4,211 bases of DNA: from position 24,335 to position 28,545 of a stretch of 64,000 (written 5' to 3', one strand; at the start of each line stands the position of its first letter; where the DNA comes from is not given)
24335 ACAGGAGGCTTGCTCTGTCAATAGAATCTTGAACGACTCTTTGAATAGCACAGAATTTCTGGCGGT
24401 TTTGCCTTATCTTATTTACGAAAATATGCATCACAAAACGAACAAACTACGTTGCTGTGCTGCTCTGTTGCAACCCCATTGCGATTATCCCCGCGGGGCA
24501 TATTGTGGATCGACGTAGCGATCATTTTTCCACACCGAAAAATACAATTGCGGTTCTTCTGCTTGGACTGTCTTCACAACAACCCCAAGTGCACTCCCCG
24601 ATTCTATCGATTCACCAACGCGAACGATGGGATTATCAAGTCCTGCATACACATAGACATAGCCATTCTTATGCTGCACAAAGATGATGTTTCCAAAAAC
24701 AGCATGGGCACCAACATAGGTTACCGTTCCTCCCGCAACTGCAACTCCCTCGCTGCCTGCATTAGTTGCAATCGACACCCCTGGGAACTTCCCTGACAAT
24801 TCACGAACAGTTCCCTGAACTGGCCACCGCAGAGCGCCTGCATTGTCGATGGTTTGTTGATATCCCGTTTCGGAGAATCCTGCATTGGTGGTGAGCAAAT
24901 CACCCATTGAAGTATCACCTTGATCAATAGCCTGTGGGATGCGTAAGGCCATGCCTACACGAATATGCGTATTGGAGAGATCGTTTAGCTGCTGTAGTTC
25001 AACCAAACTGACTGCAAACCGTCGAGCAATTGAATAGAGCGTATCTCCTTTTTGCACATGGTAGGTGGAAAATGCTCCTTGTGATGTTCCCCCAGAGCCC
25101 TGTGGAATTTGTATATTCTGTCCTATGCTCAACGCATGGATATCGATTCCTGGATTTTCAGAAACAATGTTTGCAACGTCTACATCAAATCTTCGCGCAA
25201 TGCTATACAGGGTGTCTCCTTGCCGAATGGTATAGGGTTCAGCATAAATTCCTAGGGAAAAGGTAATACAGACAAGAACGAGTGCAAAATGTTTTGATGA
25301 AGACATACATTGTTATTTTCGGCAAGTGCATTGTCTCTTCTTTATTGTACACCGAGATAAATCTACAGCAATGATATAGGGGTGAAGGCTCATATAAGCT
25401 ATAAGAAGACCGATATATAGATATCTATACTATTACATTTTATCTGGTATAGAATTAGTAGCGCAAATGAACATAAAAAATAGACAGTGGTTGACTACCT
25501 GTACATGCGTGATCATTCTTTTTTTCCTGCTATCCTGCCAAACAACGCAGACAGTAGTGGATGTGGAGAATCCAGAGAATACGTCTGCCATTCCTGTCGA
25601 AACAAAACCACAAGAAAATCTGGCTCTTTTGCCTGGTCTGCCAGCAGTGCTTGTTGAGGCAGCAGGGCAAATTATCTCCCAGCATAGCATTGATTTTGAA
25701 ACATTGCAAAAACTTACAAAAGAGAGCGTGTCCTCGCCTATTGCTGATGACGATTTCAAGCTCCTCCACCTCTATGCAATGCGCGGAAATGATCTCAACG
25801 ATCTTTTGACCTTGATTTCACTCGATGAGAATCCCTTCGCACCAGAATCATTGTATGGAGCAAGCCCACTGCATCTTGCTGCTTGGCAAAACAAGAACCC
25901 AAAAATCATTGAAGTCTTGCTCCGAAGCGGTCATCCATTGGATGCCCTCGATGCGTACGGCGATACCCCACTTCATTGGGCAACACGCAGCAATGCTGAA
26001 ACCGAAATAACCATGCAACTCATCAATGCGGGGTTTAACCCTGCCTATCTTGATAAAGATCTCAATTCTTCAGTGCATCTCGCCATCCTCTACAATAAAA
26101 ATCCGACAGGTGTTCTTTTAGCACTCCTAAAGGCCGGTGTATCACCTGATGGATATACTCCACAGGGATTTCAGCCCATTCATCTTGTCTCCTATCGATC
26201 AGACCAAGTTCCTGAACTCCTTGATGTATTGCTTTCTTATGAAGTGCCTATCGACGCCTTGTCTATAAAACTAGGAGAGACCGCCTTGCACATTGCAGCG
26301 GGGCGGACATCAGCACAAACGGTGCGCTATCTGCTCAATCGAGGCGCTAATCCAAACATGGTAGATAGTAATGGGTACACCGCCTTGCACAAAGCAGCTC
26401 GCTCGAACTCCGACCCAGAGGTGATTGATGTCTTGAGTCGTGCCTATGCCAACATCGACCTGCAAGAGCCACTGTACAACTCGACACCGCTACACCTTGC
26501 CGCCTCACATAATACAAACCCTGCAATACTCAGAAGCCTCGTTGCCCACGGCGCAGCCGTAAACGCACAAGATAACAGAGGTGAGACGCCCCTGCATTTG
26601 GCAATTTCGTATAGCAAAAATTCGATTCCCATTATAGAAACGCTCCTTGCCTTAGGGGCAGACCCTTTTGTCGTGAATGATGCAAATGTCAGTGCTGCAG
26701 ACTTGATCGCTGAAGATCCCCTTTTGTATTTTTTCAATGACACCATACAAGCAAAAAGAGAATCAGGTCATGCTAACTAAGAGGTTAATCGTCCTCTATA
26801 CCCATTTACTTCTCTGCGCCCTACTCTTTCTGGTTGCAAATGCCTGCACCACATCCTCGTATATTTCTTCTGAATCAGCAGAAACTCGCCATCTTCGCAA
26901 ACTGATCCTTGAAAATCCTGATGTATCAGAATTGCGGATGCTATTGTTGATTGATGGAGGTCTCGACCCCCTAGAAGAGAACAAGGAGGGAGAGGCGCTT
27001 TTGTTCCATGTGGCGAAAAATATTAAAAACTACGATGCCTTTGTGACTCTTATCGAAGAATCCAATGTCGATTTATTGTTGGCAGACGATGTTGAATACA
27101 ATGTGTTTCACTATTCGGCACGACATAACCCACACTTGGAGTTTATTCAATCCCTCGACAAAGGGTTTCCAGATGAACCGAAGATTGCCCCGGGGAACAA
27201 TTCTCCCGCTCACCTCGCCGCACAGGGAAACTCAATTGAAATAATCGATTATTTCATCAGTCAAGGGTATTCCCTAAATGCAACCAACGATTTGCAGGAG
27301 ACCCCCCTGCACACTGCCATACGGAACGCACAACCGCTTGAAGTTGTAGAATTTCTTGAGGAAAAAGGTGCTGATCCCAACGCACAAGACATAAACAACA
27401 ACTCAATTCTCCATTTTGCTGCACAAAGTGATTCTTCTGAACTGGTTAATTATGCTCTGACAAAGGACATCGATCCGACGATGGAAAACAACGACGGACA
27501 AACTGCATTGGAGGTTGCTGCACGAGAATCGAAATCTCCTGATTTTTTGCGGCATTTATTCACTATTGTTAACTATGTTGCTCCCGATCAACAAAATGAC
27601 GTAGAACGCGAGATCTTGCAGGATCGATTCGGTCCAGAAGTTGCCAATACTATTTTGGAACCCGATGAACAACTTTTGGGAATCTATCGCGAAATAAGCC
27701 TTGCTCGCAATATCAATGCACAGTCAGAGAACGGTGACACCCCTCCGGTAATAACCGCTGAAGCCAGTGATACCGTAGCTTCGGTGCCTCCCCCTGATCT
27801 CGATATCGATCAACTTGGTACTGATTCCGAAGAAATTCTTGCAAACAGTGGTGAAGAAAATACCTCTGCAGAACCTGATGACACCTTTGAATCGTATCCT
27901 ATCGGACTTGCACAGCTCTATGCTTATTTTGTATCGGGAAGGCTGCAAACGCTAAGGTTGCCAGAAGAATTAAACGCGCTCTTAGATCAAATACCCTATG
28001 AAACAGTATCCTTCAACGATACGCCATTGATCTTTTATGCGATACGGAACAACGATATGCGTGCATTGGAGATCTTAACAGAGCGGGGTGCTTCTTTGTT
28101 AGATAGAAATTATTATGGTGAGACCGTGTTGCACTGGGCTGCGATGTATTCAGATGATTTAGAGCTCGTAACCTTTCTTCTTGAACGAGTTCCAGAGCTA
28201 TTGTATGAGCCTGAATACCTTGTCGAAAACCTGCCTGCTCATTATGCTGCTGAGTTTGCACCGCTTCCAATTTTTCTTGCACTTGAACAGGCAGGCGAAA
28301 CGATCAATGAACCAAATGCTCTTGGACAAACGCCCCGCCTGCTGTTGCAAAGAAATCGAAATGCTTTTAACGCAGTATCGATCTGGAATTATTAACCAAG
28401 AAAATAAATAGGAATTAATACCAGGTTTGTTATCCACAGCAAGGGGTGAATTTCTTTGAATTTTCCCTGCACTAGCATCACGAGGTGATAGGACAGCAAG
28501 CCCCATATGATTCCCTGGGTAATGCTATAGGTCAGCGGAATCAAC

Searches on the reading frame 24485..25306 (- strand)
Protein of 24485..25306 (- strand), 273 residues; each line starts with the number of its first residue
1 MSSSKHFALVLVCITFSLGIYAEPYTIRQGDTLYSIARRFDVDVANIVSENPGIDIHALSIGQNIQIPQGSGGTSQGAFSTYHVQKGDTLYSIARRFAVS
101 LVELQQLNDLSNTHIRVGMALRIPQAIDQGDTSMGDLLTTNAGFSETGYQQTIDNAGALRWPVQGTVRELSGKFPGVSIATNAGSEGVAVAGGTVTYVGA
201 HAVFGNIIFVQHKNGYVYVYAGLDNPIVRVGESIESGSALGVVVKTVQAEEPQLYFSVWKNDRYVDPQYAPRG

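Call 74: search_protein_families(library=ncbifam, proteins=[window:24485-25306:-], max_evalue=0.00001)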
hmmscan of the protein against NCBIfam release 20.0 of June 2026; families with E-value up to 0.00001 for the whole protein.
window:24485-25306:- (273 aa): 19 families
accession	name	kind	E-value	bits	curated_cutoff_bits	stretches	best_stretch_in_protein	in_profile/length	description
NF050804.1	CellDivDipMCaul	equivalog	6.9e-30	104.4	900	2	24-135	135-242/634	cell division endopeptidase DipM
NF040883.1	amid_act_ActS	equivalog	1.9e-28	99.4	375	1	77-268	29-230/242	amidase activator ActS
NF041208.1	celldiv_DipM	equivalog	2.3e-25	89.7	740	3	80-127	184-231/419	cell division endopeptidase DipM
NF047755.1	LIC_10271_M23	exception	2.2e-23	83.1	180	1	76-268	22-206/207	LIC_10271 family cell wall hydrolase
NF047657.1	CellWlHdaseLepto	equivalog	2e-17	63.4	400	1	78-268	25-217/221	hypothetical protein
NF008123.1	PRK10871.1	equivalog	2.7e-17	63.2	311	1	23-260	105-351/365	murein hydrolase activator NlpD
NF008050.0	PRK10783.1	equivalog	1.7e-16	59.6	508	1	80-127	344-391/457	murein transglycosylase D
TIGR02899.1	spore_safA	subfamily_domain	4.3e-14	52.2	67.85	1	84-124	1-43/44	SafA/ExsA family spore coat assembly protein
NF008652.0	PRK11649.1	equivalog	6.8e-14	51.4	341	1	174-268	313-407/439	murein DD-endopeptidase MepM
NF010723.1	PRK14125.1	equivalog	8.4e-11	41.7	60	0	78-125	31-86/87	cell division suppressor protein YneA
NF042931.1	SAG1386_EF1546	equivalog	1.8e-10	41.1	80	1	75-122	105-156/158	SAG1386/EF1546 family surface-associated protein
NF004974.0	PRK06347.1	equivalog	2.6e-10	40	701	0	79-127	330-378/592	1,4-beta-N-acetylmuramoylhydrolase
TIGR02907.1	spore_VI_D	equivalog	4.7e-09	36.3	169.85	0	82-124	302-344/344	stage VI sporulation protein D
NF008644.1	PRK11637.1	equivalog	4.8e-09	35.7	270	1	156-268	261-380/385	murein hydrolase activator EnvC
NF053738.1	S2SprSpoIIQBc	equivalog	5.1e-09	36.1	250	1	176-268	124-220/232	stage II sporulation protein SpoIIQ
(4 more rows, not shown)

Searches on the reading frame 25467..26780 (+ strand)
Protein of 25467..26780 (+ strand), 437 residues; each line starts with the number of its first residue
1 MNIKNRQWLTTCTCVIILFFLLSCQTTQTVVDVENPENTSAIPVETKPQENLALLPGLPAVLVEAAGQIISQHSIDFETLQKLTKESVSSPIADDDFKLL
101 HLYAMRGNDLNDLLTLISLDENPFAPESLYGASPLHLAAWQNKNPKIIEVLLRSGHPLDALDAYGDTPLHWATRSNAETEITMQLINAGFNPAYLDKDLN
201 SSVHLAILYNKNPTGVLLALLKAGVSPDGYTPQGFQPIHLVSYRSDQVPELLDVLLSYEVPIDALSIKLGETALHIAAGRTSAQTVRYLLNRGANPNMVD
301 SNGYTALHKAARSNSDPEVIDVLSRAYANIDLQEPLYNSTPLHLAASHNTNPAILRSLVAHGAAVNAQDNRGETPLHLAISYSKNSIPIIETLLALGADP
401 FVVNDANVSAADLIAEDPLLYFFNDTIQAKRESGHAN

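Call 23: search_protein_families(library=ncbifam, proteins=[window:25467-26780:+], max_evalue=0.00001)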
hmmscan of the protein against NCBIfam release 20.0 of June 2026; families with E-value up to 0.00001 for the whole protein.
window:25467-26780:+ (437 aa): 6 families
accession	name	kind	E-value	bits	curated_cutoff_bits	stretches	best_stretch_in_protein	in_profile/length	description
NF043029.1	T4SS_AnkY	equivalog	3.2e-26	91.9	600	2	328-425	448-542/543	Dot/Icm T4SS effector AnkY/LegA9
NF043023.1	T4SS_AnkH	equivalog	5.2e-18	65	600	0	130-196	31-95/467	Dot/Icm T4SS effector AnkH/LegA3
NF041931.2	MzaA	equivalog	6.8e-18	64.9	800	1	268-326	33-90/726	MZA anti-phage system associated sigma-70 family RNA polymerase sigma factor MzaA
NF043022.1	T4SS_AnkG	equivalog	3.2e-14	52.6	500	1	273-413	299-442/455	Dot/Icm T4SS effector AnkG/AnkZ/LegA7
NF043028.1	T4SS_AnkX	equivalog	1.1e-12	47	1400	1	257-395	569-706/938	Dot/Icm T4SS effector AnkN/AnkX/LegA8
TIGR00870.1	trp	subfamily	3.1e-09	35.4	498.75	0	268-297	129-158/747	transient-receptor-potential calcium channel protein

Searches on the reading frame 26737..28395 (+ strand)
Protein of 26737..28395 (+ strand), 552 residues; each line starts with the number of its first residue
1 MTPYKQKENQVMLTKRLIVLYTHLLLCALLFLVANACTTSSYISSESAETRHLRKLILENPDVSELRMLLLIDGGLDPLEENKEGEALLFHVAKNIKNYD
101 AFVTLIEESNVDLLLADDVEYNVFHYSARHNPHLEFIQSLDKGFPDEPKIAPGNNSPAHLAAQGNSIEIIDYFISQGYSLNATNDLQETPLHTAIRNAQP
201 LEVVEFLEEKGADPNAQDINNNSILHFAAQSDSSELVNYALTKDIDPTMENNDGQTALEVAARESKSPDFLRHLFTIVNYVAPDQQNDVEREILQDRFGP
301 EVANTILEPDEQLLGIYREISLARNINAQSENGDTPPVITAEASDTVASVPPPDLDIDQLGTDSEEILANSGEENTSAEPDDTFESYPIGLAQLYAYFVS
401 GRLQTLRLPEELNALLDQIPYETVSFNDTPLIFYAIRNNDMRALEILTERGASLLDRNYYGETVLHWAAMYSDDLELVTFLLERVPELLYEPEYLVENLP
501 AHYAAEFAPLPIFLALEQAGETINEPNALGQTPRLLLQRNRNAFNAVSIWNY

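Call 23: search_protein_families(library=ncbifam, proteins=[window:26737-28395:+], max_evalue=0.00001)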
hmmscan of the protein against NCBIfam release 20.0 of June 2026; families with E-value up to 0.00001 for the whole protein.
window:26737-28395:+ (552 aa): 4 families
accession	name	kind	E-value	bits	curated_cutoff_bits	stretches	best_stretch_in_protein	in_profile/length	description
NF043028.1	T4SS_AnkX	equivalog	1.7e-11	43.1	1400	0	161-241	555-638/938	Dot/Icm T4SS effector AnkN/AnkX/LegA8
NF043023.1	T4SS_AnkH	equivalog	1.9e-10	40.1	600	1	166-258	11-102/467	Dot/Icm T4SS effector AnkH/LegA3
NF043029.1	T4SS_AnkY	equivalog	6.8e-09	34.7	600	0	156-236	460-539/543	Dot/Icm T4SS effector AnkY/LegA9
NF041931.2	MzaA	equivalog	1.9e-07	30.3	800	0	167-237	15-84/726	MZA anti-phage system associated sigma-70 family RNA polymerase sigma factor MzaA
